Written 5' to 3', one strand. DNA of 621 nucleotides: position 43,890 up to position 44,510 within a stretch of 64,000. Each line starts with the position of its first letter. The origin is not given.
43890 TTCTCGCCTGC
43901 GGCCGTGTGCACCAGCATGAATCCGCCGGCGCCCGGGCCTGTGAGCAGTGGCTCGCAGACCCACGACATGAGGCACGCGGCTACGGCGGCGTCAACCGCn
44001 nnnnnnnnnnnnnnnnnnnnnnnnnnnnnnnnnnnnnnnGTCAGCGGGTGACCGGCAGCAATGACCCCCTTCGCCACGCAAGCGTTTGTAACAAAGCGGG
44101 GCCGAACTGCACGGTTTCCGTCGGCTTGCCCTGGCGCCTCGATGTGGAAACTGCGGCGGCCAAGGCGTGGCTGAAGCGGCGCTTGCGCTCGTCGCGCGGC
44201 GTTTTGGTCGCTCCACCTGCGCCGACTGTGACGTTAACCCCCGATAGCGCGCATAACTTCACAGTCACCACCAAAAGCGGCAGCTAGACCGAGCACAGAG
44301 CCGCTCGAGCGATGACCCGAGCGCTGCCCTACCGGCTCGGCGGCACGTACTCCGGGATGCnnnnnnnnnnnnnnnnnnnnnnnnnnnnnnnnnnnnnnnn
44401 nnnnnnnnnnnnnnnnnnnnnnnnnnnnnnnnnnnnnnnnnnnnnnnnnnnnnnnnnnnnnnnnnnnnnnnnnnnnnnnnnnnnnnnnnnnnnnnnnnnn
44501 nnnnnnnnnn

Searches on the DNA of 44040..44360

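Call 51: search_rna_families(source=window, start=44040, end=44360, threshold=evalue, max_evalue=10)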
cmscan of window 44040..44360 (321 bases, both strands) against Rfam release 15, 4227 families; matches with E-value up to 10: 0.
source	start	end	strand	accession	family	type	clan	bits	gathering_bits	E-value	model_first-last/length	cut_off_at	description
